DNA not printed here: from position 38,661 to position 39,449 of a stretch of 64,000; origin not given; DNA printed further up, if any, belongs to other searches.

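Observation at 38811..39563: T-box riboswitch with its own promoter in front of a standalone asparaginase-N-domain gene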

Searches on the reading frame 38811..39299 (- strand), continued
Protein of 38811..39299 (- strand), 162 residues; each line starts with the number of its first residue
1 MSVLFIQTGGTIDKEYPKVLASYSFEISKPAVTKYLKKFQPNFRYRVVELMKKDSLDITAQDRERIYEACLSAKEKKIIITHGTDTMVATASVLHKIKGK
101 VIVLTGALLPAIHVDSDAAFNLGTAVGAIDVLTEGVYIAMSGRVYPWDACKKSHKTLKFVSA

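Call 24: find_encoding_contigs(protein=P0006, flank=3000, max_places=6)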
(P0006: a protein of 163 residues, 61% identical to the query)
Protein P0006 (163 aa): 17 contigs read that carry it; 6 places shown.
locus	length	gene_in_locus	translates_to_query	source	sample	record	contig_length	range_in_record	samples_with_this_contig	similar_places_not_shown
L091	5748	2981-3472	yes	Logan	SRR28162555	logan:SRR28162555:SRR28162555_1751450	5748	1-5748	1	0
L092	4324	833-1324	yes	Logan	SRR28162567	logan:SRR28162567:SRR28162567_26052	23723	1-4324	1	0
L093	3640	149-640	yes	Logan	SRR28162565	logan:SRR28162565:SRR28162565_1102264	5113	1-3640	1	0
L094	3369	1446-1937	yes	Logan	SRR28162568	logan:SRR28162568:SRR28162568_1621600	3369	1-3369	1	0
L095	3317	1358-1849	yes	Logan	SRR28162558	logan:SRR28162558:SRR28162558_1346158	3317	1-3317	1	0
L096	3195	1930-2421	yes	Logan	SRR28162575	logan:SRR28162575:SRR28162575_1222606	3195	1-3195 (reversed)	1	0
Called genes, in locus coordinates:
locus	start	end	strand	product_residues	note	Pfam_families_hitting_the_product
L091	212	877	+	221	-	-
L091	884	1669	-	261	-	-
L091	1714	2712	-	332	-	PF01467:CTP_transf_like, PF04019:DUF359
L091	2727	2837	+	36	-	-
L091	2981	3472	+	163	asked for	PF00710:Asparaginase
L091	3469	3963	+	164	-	PF04073:tRNA_edit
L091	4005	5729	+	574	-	PF02683:DsbD_TM, PF00578:AhpC-TSA, PF08534:Redoxin, PF13905:Thioredoxin_8, PF17991:Thioredoxin_10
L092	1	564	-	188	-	?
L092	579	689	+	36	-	-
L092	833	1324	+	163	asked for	PF00710:Asparaginase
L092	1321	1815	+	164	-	PF04073:tRNA_edit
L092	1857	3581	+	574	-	PF02683:DsbD_TM, PF00578:AhpC-TSA, PF08534:Redoxin, PF13905:Thioredoxin_8, PF17991:Thioredoxin_10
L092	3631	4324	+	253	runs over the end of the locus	PF01149:Fapy_DNA_glyco (faint), PF06831:H2TH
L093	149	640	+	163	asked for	PF00710:Asparaginase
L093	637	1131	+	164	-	PF04073:tRNA_edit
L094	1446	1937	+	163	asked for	PF00710:Asparaginase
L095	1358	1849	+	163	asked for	PF00710:Asparaginase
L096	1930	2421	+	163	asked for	PF00710:Asparaginase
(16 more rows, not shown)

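Call 25: find_encoding_contigs(protein=P0009, flank=3000, max_places=3)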
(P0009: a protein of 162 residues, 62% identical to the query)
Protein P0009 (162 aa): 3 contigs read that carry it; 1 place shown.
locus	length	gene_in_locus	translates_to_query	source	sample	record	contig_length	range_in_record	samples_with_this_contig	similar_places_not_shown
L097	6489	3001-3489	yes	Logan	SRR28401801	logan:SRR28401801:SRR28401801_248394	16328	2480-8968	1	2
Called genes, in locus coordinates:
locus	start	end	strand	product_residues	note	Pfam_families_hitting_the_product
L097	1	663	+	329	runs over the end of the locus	PF00535:Glycos_transf_2, PF13641:Glyco_tranf_2_3, PF13632:Glyco_trans_2_3 (weak)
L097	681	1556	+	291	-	PF00535:Glycos_transf_2, PF10111:Glyco_tranf_2_2 (weak), PF13641:Glyco_tranf_2_3, PF13632:Glyco_trans_2_3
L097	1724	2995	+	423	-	PF00595:PDZ, PF13180:PDZ_2, PF17820:PDZ_6, PF03572:Peptidase_S41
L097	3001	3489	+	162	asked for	PF00710:Asparaginase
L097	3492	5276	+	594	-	PF01411:tRNA-synt_2c, PF07973:tRNA_SAD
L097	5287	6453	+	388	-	PF00342:PGI (faint)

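Call 26: find_encoding_contigs(protein=P0039, flank=10000, max_places=3)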
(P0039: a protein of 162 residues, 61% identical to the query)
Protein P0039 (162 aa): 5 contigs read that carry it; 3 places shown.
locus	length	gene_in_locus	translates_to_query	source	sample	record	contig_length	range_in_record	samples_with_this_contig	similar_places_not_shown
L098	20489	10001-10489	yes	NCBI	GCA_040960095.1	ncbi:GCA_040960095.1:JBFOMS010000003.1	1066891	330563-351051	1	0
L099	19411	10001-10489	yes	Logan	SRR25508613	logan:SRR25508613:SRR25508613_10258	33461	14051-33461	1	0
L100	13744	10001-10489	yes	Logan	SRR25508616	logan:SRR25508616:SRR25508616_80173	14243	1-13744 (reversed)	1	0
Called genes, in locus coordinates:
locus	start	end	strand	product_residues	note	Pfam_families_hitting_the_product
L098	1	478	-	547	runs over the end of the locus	PF13541:ChlI, PF01078:Mg_chelatase, PF05496:RuvB_N (faint), PF07728:AAA_5 (faint), PF00493:MCM (weak), PF13335:Mg_chelatase_C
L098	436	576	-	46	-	PF18930:DUF5679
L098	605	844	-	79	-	-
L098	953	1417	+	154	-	PF14584:DUF4446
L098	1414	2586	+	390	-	PF11258:DUF3048, PF17479:DUF3048_C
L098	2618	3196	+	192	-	-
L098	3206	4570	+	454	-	PF21760:SecD_1st, PF22599:SecDF_P1_head, PF02355:SecD_SecF_C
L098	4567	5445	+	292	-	PF07549:Sec_GG (weak), PF02355:SecD_SecF_C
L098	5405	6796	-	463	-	PF01743:PolyA_pol, PF12627:PolyA_pol_RNAbd, PF01966:HD, PF13735:tRNA_NucTran2_2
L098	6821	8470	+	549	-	PF01368:DHH, PF02272:DHHA1, PF17768:RecJ_OB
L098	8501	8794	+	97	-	PF01541:GIY-YIG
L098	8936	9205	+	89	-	-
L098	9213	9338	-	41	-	-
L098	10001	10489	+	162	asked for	PF00710:Asparaginase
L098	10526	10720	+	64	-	-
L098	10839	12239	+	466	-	PF01336:tRNA_anti-codon, PF00152:tRNA-synt_2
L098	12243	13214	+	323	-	PF00768:Peptidase_S11, PF02113:Peptidase_S13 (weak), PF13354:Beta-lactamase2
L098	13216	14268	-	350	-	-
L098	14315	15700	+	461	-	PF00749:tRNA-synt_1c, PF19269:Anticodon_2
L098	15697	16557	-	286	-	PF00009:GTP_EFTU (faint), PF00350:Dynamin_N (weak), PF01926:MMR_HSR1, PF02421:FeoB_N, PF03193:RsgA_GTPase (faint), PF04548:AIG1, PF07650:KH_2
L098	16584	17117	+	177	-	PF07638:Sigma70_ECF (weak), PF04542:Sigma70_r2, PF08281:Sigma70_r4_2, PF04545:Sigma70_r4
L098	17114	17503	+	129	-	-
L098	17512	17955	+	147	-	PF09136:Glucodextran_B, PF19077:Big_13 (faint), PF17936:Big_6 (weak)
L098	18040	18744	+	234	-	PF18914:DUF5666 (weak)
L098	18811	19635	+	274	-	PF00730:HhH-GPD, PF00633:HHH (faint)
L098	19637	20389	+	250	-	PF00535:Glycos_transf_2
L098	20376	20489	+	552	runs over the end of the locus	PF13231:PMT_2 (weak)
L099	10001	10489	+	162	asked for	PF00710:Asparaginase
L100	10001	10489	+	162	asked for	PF00710:Asparaginase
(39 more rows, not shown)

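Call 30: find_encoding_contigs(protein=P0010, flank=5000, max_places=2)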
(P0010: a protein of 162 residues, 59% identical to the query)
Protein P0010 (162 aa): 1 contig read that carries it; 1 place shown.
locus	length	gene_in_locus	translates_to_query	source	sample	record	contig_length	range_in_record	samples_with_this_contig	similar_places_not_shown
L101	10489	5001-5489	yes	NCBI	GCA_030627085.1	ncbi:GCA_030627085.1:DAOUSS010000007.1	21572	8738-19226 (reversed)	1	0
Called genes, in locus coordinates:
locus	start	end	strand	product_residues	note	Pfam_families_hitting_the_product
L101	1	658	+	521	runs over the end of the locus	PF01555:N6_N4_Mtase, PF08241:Methyltransf_11 (faint), PF02475:TRM5-TYW2_MTfase (faint), PF01170:UPF0020 (weak), PF09445:Methyltransf_15 (weak), PF13847:Methyltransf_31 (weak), PF13649:Methyltransf_25 (faint), PF01555:N6_N4_Mtase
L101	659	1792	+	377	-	PF04556:DpnII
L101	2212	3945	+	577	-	PF03065:Glyco_hydro_57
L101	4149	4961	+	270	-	PF06283:ThuA (weak), PF09825:BPL_N, PF07685:GATase_3 (weak)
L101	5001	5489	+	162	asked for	PF00710:Asparaginase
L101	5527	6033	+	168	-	PF00258:Flavodoxin_1 (faint), PF12641:Flavodoxin_3, PF12724:Flavodoxin_5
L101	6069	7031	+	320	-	PF03372:Exo_endo_phos, PF19580:Exo_endo_phos_3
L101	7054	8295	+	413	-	PF00756:Esterase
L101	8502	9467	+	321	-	PF02540:NAD_synthase (weak), PF01171:ATP_bind_3 (weak), PF06508:QueC (faint), PF00958:GMP_synt_C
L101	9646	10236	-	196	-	PF04055:Radical_SAM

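Call 31: find_encoding_contigs(protein=P0008, flank=5000, max_places=2)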
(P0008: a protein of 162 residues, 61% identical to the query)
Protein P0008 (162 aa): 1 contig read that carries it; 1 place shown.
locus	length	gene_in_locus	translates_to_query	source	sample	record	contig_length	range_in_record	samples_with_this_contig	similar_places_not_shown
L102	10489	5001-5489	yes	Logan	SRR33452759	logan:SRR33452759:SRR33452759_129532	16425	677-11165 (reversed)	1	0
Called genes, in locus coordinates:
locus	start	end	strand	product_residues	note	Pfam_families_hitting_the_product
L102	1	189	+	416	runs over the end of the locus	PF26314:MptA_B_family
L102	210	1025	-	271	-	PF01040:UbiA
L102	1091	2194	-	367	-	PF00953:Glycos_transf_4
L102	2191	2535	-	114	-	-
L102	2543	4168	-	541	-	-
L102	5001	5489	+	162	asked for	PF00710:Asparaginase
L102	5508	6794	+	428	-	PF01336:tRNA_anti-codon, PF00152:tRNA-synt_2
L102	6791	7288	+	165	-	PF04073:tRNA_edit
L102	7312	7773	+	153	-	PF00293:NUDIX, PF14815:NUDIX_4 (weak)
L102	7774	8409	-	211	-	PF00156:Pribosyltran (weak)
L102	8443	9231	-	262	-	PF06182:ABC2_membrane_6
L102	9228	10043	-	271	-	PF06182:ABC2_membrane_6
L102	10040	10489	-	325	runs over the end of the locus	PF00005:ABC_tran, PF13304:AAA_21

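Call 32: find_encoding_contigs(protein=P0029, flank=5000, max_places=2)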
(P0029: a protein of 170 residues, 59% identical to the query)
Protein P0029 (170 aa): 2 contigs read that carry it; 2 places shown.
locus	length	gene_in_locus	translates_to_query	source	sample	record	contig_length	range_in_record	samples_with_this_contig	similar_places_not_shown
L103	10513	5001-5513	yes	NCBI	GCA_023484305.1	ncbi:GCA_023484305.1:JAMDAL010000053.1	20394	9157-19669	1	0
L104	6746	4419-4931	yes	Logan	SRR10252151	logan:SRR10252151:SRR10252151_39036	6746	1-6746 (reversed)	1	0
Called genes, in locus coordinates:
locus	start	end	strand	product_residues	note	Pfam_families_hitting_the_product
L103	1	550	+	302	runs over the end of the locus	PF07549:Sec_GG (weak), PF02355:SecD_SecF_C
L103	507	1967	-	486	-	PF01743:PolyA_pol, PF12627:PolyA_pol_RNAbd, PF01966:HD (weak), PF13735:tRNA_NucTran2_2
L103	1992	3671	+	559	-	PF01368:DHH, PF02272:DHHA1, PF17768:RecJ_OB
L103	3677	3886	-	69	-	-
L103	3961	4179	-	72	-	-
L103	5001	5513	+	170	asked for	PF00710:Asparaginase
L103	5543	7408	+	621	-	PF01336:tRNA_anti-codon, PF00152:tRNA-synt_2, PF04073:tRNA_edit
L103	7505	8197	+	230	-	PF01797:Y1_Tnp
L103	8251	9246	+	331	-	PF00768:Peptidase_S11, PF02113:Peptidase_S13 (weak)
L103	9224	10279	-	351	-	-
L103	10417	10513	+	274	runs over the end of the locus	PF00749:tRNA-synt_1c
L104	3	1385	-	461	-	?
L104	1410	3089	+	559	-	PF01368:DHH, PF02272:DHHA1, PF17768:RecJ_OB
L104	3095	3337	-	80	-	-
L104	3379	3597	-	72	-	-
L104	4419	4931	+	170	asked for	PF00710:Asparaginase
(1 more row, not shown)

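Call 33: find_encoding_contigs(protein=P0014, flank=5000, max_places=2)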
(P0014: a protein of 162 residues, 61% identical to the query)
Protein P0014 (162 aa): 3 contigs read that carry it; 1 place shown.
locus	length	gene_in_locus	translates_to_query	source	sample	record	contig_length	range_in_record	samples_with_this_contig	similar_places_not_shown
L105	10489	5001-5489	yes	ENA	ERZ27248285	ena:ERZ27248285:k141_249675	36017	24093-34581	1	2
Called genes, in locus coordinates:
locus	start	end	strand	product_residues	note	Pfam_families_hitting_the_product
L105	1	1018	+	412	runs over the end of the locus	PF13353:Fer4_12 (faint), PF04055:Radical_SAM, PF13186:SPASM (weak)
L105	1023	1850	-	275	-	PF01261:AP_endonuc_2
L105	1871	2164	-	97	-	-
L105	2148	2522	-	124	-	-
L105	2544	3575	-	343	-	PF00817:IMS, PF11798:IMS_HHH, PF10391:DNA_pol_lambd_f (faint), PF14520:HHH_5, PF25453:DUF7898 (faint), PF11799:IMS_C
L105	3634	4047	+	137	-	PF00293:NUDIX, PF14815:NUDIX_4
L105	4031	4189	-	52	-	PF03911:Sec61_beta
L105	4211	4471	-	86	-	-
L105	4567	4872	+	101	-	-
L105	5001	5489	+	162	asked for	PF00710:Asparaginase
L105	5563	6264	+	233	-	PF01370:Epimerase, PF04321:RmlD_sub_bind, PF07993:NAD_binding_4, PF16363:GDP_Man_Dehyd, PF01073:3Beta_HSD, PF02719:Polysacc_synt_2, PF13460:NAD_binding_10 (weak)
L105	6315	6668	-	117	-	-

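Call 40: search_protein_families(library=ncbifam, proteins=[L102:5508-6794:+, L103:5543-7408:+, L098:10839-12239:+, L102:6791-7288:+, L091:3469-3963:+, window:38811-39299:-, L098:10526-10720:+], max_evalue=0.00001)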
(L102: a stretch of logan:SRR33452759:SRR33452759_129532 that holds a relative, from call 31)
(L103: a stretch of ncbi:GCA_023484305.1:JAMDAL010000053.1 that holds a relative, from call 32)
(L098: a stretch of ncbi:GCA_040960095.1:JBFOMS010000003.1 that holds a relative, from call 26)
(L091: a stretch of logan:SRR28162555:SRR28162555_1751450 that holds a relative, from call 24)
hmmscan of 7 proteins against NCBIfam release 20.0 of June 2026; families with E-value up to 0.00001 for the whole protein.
L102:5508-6794:+ (428 aa): 16 families
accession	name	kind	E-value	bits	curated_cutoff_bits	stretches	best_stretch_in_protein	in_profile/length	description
NF003483.0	PRK05159.1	equivalog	4.9e-146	487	353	1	1-428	3-438/438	aspartate--tRNA(Asn) ligase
TIGR00458.1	aspS_nondisc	equivalog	2.1e-119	399.3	368.4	1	14-428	12-428/428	aspartate--tRNA(Asn) ligase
NF003037.0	PRK03932.1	equivalog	9.2e-73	245.7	414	1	6-427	6-450/451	asparagine--tRNA ligase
TIGR00457.1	asnS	equivalog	2.8e-68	230.8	342.6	1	4-427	6-454/455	asparagine--tRNA ligase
NF001750.0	PRK00476.1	equivalog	1.5e-61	208.5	443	2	10-281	14-285/590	aspartate--tRNA ligase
TIGR00459.1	aspS_bact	equivalog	2.2e-55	188.1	373.85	2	2-282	3-281/586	aspartate--tRNA ligase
NF001756.1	PRK00484.1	subfamily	2.6e-37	128.6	468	2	14-279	51-318/488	lysine--tRNA ligase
NF009460.0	PRK12820.1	equivalog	1.2e-35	122.9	1379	1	12-280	33-312/723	bifunctional aspartyl-tRNA synthetase/aspartyl/glutamyl-tRNA amidotransferase subunit C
NF005052.0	PRK06462.1-1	equivalog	1.2e-32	113.4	368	1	113-421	28-345/353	asparagine synthetase A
TIGR00499.1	lysS_bact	equivalog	2.6e-32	112.1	427.6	2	14-288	53-331/496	lysine--tRNA ligase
NF002821.0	PRK02983.1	equivalog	6.6e-25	87.3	742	2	9-250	654-893/1102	bifunctional lysylphosphatidylglycerol synthetase/lysine--tRNA ligase LysX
NF005054.0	PRK06462.1-4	equivalog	2.7e-23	82.5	309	1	122-421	13-310/318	asparagine synthetase A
NF009101.0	PRK12445.1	subfamily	1.2e-18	67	1026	2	17-279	68-333/505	lysine--tRNA ligase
TIGR00462.1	genX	equivalog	5.5e-16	58.9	286.9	1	139-416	6-301/304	EF-P lysine aminoacylase EpmA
NF006828.0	PRK09350.1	equivalog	1.5e-12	47.5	264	1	140-418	22-319/325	elongation factor P--(R)-beta-lysine ligase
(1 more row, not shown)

L103:5543-7408:+ (621 aa): 18 families
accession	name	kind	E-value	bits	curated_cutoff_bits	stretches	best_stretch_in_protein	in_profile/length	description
NF001750.0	PRK00476.1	equivalog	1.9e-181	604.4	443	2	11-294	15-296/590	aspartate--tRNA ligase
TIGR00459.1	aspS_bact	equivalog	1.1e-159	532.5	373.85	2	10-303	12-300/586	aspartate--tRNA ligase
NF009460.0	PRK12820.1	equivalog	1e-125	420.6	1379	2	9-294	30-324/723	bifunctional aspartyl-tRNA synthetase/aspartyl/glutamyl-tRNA amidotransferase subunit C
NF003483.0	PRK05159.1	equivalog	5.4e-71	239.7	353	1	1-434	3-430/438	aspartate--tRNA(Asn) ligase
TIGR00458.1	aspS_nondisc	equivalog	8.8e-65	219.3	368.4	1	12-435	10-421/428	aspartate--tRNA(Asn) ligase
TIGR00457.1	asnS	equivalog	3.4e-42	144.8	342.6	1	4-435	6-448/455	asparagine--tRNA ligase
NF003037.0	PRK03932.1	equivalog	1e-39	136.8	414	1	3-435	3-444/451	asparagine--tRNA ligase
NF001756.1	PRK00484.1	subfamily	1.8e-36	125.9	468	1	8-435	45-484/488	lysine--tRNA ligase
TIGR00499.1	lysS_bact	equivalog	5.3e-35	121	427.6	2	12-286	51-310/496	lysine--tRNA ligase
NF002821.0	PRK02983.1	equivalog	3.6e-27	94.8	742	1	11-256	656-892/1102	bifunctional lysylphosphatidylglycerol synthetase/lysine--tRNA ligase LysX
NF009101.0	PRK12445.1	subfamily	9.7e-22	77.2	1026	1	85-267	129-309/505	lysine--tRNA ligase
TIGR00462.1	genX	equivalog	5.1e-21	75.4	286.9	1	142-433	2-304/304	EF-P lysine aminoacylase EpmA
NF006828.0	PRK09350.1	equivalog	4e-19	69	264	1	139-284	14-156/325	elongation factor P--(R)-beta-lysine ligase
TIGR00011.1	YbaK_EbsC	equivalog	1.4e-18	67.1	153.25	1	477-618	5-150/152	Cys-tRNA(Pro) deacylase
NF005054.0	PRK06462.1-4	equivalog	6.3e-14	51.7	309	1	127-438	11-313/318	asparagine synthetase A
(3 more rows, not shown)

L098:10839-12239:+ (466 aa): 15 families
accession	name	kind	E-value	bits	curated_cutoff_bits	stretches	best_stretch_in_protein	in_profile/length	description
NF001750.0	PRK00476.1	equivalog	1.9e-181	604.4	443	2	8-287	13-296/590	aspartate--tRNA ligase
TIGR00459.1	aspS_bact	equivalog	4.4e-161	537.1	373.85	2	8-287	11-291/586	aspartate--tRNA ligase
NF009460.0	PRK12820.1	equivalog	7.3e-123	411.1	1379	2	8-287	30-324/723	bifunctional aspartyl-tRNA synthetase/aspartyl/glutamyl-tRNA amidotransferase subunit C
NF003483.0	PRK05159.1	equivalog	2.4e-69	234.3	353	1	2-432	5-430/438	aspartate--tRNA(Asn) ligase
TIGR00458.1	aspS_nondisc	equivalog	7.9e-61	206.3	368.4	1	10-433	9-421/428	aspartate--tRNA(Asn) ligase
NF001756.1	PRK00484.1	subfamily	2.1e-45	155.3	468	1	6-433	44-484/488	lysine--tRNA ligase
TIGR00499.1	lysS_bact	equivalog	1e-43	149.7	427.6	2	6-279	46-326/496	lysine--tRNA ligase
NF003037.0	PRK03932.1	equivalog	1.8e-41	142.5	414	2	5-255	6-263/451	asparagine--tRNA ligase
TIGR00457.1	asnS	equivalog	7.3e-39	133.8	342.6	1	2-255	5-265/455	asparagine--tRNA ligase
NF009101.0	PRK12445.1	subfamily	6.3e-34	117.4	1026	1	12-261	64-312/505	lysine--tRNA ligase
NF002821.0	PRK02983.1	equivalog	7.8e-34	116.9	742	2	6-260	652-905/1102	bifunctional lysylphosphatidylglycerol synthetase/lysine--tRNA ligase LysX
TIGR00462.1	genX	equivalog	1.2e-20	74.1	286.9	1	133-282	2-147/304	EF-P lysine aminoacylase EpmA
NF005054.0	PRK06462.1-4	equivalog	2e-18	66.5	309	1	117-303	10-211/318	asparagine synthetase A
NF006828.0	PRK09350.1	equivalog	4.6e-18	65.5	264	1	129-253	13-141/325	elongation factor P--(R)-beta-lysine ligase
NF005052.0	PRK06462.1-1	equivalog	1e-17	64.3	368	1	107-254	24-173/353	asparagine synthetase A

L102:6791-7288:+ (165 aa): 3 families
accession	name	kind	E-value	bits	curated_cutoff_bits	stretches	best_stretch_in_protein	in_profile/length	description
TIGR00011.1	YbaK_EbsC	equivalog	4.6e-17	62.2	153.25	1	13-164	3-151/152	Cys-tRNA(Pro) deacylase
NF007951.0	PRK10670.1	equivalog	8.5e-10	38.8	243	1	14-162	5-153/159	Cys-tRNA(Pro)/Cys-tRNA(Cys) deacylase YbaK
NF006625.0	PRK09194.1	equivalog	1.9e-06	27.1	558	1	25-142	250-360/559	proline--tRNA ligase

L091:3469-3963:+ (164 aa): 3 families
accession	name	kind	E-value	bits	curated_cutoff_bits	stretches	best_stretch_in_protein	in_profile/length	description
TIGR00011.1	YbaK_EbsC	equivalog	5.5e-17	61.9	153.25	1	12-161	5-151/152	Cys-tRNA(Pro) deacylase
NF007951.0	PRK10670.1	equivalog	5e-10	39.5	243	1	11-160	5-154/159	Cys-tRNA(Pro)/Cys-tRNA(Cys) deacylase YbaK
NF006625.0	PRK09194.1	equivalog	4.8e-07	29.1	558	1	24-142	252-363/559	proline--tRNA ligase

window:38811-39299:- (162 aa): 6 families
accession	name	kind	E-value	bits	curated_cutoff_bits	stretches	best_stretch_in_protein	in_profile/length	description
TIGR00519.1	asnASE_I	subfamily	1.3e-13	50.6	260.5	1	2-144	3-149/337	type I asparaginase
NF003217.0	PRK04183.1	equivalog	3.1e-12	45.9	310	1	2-143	77-223/420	Glu-tRNA(Gln) amidotransferase subunit GatD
TIGR02153.1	gatD_arch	equivalog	1.4e-09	37.1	324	1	5-144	67-212/405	Glu-tRNA(Gln) amidotransferase subunit GatD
TIGR00520.1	asnASE_II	subfamily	2.4e-09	36.5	314.3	1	63-145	94-181/352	type II asparaginase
NF008304.0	PRK11096.1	equivalog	8.4e-09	34.4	506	1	73-146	100-178/348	L-asparaginase 2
NF006998.0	PRK09461.1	equivalog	2.5e-06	27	376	1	34-126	40-136/337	asparaginase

L098:10526-10720:+ (64 aa): 0 families

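Call 65: find_encoding_contigs(protein=P0007, flank=4000, max_places=3)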
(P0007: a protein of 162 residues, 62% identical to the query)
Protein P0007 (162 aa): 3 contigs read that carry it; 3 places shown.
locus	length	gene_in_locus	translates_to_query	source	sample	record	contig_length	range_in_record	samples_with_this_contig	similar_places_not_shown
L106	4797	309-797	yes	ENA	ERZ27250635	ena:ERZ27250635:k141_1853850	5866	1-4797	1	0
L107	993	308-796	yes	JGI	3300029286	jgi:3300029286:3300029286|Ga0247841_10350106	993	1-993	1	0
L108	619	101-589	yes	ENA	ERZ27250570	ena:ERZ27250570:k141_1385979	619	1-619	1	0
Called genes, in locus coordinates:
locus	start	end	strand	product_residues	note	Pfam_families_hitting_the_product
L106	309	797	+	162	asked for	PF00710:Asparaginase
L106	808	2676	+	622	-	PF01336:tRNA_anti-codon, PF00152:tRNA-synt_2, PF04073:tRNA_edit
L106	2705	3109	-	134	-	-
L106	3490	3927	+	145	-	PF00293:NUDIX, PF14815:NUDIX_4 (weak)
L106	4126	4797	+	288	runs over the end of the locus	-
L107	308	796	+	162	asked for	PF00710:Asparaginase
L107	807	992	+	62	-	?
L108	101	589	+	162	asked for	PF00710:Asparaginase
